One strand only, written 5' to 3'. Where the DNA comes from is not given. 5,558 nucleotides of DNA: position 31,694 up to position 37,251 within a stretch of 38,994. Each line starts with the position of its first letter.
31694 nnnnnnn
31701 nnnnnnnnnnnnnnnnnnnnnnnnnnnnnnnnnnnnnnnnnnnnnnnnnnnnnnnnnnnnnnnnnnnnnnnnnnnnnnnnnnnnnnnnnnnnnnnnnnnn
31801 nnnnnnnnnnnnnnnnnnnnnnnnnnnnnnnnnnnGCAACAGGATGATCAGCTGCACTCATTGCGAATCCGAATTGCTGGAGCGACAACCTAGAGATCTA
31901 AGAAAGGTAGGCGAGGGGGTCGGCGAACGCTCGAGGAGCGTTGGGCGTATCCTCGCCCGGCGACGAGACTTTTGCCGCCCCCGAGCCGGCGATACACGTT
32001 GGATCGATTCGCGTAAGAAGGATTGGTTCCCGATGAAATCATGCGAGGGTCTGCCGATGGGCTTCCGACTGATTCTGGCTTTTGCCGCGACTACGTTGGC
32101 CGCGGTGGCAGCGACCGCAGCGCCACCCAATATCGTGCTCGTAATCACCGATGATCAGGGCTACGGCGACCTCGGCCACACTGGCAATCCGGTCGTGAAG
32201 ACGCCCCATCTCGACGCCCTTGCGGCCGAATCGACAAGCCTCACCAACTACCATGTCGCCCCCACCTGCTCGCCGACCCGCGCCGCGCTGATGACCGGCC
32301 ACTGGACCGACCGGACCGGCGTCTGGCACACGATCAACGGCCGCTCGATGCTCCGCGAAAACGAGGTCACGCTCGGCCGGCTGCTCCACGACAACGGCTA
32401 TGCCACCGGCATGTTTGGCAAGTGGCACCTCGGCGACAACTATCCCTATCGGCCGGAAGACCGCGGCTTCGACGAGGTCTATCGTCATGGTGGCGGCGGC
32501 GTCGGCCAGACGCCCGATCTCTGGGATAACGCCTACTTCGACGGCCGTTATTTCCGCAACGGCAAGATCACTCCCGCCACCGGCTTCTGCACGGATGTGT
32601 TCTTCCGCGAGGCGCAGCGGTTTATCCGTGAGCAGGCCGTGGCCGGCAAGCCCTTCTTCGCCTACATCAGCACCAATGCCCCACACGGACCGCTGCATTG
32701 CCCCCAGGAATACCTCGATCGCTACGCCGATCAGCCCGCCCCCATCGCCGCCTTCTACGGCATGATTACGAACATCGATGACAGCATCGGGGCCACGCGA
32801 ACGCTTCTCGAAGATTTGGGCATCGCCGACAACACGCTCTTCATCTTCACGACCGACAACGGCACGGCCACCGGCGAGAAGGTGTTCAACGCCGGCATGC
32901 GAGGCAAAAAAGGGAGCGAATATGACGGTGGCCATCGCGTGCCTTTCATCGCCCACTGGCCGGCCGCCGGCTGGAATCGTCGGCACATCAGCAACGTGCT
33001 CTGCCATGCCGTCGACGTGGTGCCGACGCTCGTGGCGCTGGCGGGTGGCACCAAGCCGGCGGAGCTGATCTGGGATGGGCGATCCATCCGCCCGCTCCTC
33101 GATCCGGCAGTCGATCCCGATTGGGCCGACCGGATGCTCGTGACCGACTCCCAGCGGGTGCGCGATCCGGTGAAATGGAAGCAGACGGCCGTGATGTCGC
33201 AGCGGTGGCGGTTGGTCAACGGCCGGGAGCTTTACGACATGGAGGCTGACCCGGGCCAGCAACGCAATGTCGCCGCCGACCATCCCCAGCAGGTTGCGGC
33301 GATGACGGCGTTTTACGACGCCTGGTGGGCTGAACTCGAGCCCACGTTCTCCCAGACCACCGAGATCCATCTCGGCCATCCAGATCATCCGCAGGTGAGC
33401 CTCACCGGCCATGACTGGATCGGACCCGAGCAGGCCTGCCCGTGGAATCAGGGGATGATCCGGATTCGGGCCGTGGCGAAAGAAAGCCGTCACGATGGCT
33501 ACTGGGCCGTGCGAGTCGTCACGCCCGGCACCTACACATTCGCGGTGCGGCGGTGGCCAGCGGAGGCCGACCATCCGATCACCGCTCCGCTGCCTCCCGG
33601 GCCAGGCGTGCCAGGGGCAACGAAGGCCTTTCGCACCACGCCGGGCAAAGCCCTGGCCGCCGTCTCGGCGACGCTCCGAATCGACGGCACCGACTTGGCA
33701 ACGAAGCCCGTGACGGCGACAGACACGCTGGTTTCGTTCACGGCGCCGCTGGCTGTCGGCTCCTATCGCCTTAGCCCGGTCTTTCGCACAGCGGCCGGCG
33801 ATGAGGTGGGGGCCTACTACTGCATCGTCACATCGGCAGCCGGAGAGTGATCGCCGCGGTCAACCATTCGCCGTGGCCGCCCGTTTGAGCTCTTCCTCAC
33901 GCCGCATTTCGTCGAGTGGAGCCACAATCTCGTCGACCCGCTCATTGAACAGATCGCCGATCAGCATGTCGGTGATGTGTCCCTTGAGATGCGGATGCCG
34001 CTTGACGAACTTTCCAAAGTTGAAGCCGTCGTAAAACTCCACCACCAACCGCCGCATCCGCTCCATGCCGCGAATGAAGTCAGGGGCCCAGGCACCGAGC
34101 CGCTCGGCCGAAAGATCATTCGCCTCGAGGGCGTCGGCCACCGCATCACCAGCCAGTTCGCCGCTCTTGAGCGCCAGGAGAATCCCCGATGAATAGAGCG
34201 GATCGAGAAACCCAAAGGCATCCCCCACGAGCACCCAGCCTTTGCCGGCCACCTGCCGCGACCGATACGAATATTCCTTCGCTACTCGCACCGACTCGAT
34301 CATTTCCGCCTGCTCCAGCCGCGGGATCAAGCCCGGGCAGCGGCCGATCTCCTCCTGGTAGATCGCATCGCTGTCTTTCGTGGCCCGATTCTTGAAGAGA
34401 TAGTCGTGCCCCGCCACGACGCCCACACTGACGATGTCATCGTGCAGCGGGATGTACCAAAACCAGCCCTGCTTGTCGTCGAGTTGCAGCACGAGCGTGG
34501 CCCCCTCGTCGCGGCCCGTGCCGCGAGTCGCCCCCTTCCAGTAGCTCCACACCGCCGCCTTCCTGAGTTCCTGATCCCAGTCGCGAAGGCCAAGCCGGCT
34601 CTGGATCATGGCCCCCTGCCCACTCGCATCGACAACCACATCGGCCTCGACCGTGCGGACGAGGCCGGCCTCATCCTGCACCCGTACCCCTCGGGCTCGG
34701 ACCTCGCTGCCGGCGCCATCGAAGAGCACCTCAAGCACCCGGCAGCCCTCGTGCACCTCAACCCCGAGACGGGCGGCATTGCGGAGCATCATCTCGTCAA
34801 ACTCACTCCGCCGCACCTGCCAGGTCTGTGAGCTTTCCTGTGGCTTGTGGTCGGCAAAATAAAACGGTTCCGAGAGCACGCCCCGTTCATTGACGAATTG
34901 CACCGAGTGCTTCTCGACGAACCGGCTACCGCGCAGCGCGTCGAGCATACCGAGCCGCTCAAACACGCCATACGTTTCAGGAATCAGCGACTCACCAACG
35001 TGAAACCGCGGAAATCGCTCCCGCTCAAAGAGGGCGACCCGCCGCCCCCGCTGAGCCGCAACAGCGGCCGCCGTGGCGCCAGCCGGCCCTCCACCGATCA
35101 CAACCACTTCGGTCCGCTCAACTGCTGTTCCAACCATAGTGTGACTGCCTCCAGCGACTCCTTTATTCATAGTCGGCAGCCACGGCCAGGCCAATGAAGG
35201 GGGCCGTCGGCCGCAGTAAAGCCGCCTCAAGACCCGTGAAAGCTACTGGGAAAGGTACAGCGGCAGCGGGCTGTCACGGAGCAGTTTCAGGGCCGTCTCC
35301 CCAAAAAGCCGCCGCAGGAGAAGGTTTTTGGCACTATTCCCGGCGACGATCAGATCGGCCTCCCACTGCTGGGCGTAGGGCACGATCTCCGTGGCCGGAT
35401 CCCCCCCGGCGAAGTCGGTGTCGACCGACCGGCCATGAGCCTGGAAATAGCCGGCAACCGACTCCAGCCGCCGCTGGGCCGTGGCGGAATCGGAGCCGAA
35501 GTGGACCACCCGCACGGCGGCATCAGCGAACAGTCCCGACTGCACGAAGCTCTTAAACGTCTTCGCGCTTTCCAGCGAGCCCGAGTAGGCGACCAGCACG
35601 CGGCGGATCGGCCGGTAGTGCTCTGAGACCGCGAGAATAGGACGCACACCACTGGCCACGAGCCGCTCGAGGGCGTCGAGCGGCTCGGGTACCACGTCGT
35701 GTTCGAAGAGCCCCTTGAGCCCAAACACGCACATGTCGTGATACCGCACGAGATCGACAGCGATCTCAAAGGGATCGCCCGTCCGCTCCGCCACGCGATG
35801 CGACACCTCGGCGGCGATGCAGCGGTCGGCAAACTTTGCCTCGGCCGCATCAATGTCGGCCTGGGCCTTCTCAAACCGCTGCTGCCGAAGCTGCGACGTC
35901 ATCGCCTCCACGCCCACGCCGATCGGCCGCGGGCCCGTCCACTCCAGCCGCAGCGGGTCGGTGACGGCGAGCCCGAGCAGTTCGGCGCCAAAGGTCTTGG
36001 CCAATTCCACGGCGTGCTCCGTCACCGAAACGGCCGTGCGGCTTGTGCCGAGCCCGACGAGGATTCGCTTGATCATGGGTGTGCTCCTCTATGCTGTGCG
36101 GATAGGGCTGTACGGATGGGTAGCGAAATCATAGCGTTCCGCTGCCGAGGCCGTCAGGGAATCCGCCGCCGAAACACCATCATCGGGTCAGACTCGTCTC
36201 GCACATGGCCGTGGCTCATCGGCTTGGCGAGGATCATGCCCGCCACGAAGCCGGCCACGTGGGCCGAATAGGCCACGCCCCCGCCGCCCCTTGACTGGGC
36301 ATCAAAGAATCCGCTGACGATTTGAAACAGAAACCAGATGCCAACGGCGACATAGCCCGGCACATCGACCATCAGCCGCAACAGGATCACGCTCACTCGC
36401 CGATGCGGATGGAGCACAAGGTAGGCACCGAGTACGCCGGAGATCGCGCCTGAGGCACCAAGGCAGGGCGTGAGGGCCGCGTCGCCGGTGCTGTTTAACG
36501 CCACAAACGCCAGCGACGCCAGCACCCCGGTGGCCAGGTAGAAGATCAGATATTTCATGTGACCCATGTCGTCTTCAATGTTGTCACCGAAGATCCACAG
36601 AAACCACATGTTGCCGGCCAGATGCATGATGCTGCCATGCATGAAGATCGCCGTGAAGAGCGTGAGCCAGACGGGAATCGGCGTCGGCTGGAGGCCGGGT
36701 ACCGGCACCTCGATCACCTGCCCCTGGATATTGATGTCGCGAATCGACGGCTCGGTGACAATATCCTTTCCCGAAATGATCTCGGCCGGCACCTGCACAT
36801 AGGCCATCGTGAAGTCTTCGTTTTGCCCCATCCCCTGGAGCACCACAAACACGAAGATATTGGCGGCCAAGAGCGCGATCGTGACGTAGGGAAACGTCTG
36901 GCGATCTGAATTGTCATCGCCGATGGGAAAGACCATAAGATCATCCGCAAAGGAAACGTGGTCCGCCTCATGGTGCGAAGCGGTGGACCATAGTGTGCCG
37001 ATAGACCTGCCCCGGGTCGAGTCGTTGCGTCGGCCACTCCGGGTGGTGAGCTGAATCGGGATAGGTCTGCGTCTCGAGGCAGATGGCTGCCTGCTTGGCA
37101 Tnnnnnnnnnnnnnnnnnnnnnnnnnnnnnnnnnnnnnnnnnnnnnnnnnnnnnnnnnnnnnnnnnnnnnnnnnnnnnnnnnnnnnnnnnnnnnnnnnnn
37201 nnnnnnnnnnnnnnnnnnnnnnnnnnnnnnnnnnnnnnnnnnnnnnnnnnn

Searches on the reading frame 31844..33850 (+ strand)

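Call 19: search_protein_families(library=pfam, proteins=[window:31844-33850:+], max_evalue=0.001)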
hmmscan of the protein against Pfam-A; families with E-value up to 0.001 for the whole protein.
window:31844-33850:+ (668 aa): 3 families
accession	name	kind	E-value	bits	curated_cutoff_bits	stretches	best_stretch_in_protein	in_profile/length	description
PF00884.28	Sulfatase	-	3.7e-56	191.1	25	1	95-401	1-300/301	Sulfatase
PF16347.10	SGSH_C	-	1.9e-08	35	29.3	1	360-481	12-136/154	N-sulphoglucosamine sulphohydrolase, C-terminal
PF01663.27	Phosphodiest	-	0.00013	22.1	23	0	304-349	184-231/342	Type I phosphodiesterase / nucleotide pyrophosphatase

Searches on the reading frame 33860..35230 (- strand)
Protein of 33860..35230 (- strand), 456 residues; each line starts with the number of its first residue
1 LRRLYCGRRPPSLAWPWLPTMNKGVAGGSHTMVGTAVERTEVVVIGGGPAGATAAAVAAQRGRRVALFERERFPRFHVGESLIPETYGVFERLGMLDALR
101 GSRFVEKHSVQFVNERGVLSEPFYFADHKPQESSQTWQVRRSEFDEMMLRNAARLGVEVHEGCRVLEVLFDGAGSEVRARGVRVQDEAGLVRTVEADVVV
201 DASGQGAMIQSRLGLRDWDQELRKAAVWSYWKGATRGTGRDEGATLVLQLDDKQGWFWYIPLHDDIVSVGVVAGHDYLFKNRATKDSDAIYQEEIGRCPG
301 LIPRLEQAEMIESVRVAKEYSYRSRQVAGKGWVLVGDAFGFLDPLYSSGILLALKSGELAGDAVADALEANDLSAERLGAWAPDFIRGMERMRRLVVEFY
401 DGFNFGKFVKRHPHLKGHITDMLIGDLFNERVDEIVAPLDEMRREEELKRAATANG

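Call 19: search_protein_families(library=pfam, proteins=[window:33860-35230:-], max_evalue=0.001)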
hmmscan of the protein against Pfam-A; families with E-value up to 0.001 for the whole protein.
window:33860-35230:- (456 aa): 14 families
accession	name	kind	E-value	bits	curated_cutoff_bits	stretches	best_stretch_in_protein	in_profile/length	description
PF04820.20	Trp_halogenase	-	5.6e-31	108.3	21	2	134-400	150-386/458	Tryptophan halogenase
PF01494.25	FAD_binding_3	-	5.2e-14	52.7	22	1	39-349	1-303/349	FAD binding domain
PF01266.30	DAO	-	4.2e-13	50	27.9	2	42-74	2-34/353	FAD dependent oxidoreductase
PF12831.13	FAD_oxidored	-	8.3e-13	48.8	27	1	41-209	1-150/416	FAD dependent oxidoreductase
PF00890.30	FAD_binding_2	-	3.1e-10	40.3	20.4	1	42-72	2-32/414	FAD binding domain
PF07992.20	Pyr_redox_2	-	2.4e-08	34.2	26.1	1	41-74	2-36/291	Pyridine nucleotide-disulphide oxidoreductase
PF03486.20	HI0933_like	-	2e-06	27.9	50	1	41-71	2-32/244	HI0933-like protein Rossmann domain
PF13450.12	NAD_binding_8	-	4.5e-06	27.3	21.9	1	44-74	1-31/68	NAD(P)-binding Rossmann-like domain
PF00070.33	Pyr_redox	-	7.6e-06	26.8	22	0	42-74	2-34/82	Pyridine nucleotide-disulphide oxidoreductase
PF01134.28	GIDA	-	3.1e-05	23.6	22.1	1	41-69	1-29/391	Glucose inhibited division protein A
PF01262.27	AlaDh_PNT_C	-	4.1e-05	23.5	23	1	26-71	13-60/214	Alanine dehydrogenase/PNT, C-terminal domain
PF05834.18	Lycopene_cycl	-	0.00012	21.7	23.4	0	124-207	68-143/380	Lycopene cyclase protein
PF00732.25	GMC_oxred_N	-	0.00073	19.8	23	0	135-204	120-189/218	GMC oxidoreductase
PF01946.23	Thi4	-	0.0008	19.1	26.2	0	39-71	17-50/235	Thi4 family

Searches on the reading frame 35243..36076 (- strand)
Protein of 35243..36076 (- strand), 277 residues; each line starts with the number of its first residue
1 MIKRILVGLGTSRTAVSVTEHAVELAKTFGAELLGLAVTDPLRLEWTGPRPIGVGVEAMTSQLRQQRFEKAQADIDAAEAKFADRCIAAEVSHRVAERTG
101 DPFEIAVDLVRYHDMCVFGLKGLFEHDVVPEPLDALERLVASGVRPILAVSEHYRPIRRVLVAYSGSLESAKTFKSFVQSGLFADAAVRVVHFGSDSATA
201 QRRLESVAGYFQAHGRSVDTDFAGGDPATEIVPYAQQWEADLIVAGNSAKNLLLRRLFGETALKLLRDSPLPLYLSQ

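Call 20: search_protein_families(library=pfam, proteins=[window:35243-36076:-], max_evalue=0.001)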
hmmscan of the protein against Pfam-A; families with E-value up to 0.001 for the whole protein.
window:35243-36076:- (277 aa): 1 family
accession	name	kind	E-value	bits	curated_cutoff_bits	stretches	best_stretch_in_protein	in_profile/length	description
PF00582.32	Usp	-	1.5e-26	94.1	24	2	207-273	71-137/141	Universal stress protein family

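Call 81: find_encoding_contigs(protein=window:35243-36076:-, flank=10000, max_places=2)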
Protein window:35243-36076:- (277 aa): 9 contigs read that carry it; 2 places shown.
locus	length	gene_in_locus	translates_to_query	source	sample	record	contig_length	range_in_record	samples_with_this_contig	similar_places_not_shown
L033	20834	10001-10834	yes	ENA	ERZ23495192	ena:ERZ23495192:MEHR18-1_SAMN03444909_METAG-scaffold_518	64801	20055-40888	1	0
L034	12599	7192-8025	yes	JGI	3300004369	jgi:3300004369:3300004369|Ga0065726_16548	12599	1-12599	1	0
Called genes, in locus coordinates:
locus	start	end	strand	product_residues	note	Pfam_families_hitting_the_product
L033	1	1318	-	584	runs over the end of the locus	PF07969:Amidohydro_3, PF01979:Amidohydro_1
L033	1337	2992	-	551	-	PF02652:Lactate_perm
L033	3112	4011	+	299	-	PF12836:HHH_3, PF00633:HHH (weak), PF14520:HHH_5 (faint)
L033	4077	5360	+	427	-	PF00464:SHMT, PF00155:Aminotran_1_2 (weak)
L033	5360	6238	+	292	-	PF00795:CN_hydrolase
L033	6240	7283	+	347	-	PF04371:PAD_porph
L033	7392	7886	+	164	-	PF07681:DoxX, PF02077:SURF4 (weak)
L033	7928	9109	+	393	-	PF01263:Aldose_epim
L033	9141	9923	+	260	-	PF01694:Rhomboid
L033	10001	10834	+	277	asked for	PF00582:Usp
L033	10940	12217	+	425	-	PF00890:FAD_binding_2 (weak), PF01266:DAO (weak), PF01494:FAD_binding_3, PF03486:HI0933_like (weak), PF04820:Trp_halogenase, PF07992:Pyr_redox_2 (weak), PF12831:FAD_oxidored, PF04820:Trp_halogenase, +2 more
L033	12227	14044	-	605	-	PF00884:Sulfatase, PF16347:SGSH_C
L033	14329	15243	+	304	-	PF10672:Methyltrans_SAM (weak), PF03602:Cons_hypoth95 (weak)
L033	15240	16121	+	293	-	PF22435:MRM3-like_sub_bind, PF00588:SpoU_methylase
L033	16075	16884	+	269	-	PF00561:Abhydrolase_1, PF00975:Thioesterase, PF07819:PGAP1 (faint), PF12146:Hydrolase_4, PF12697:Abhydrolase_6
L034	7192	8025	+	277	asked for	PF00582:Usp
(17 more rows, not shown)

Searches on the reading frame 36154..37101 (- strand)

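Call 20: search_protein_families(library=pfam, proteins=[window:36154-37101:-], max_evalue=0.001)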
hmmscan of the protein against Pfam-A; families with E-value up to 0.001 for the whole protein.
window:36154-37101:- (315 aa): 2 families
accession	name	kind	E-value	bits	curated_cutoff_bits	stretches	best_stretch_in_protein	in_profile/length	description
PF01694.28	Rhomboid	-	1.3e-33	116.7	22.6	1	145-294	4-139/143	Rhomboid domain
PF08551.15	DUF1751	-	0.00045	21.2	22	0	145-202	8-65/99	Eukaryotic integral membrane protein (DUF1751)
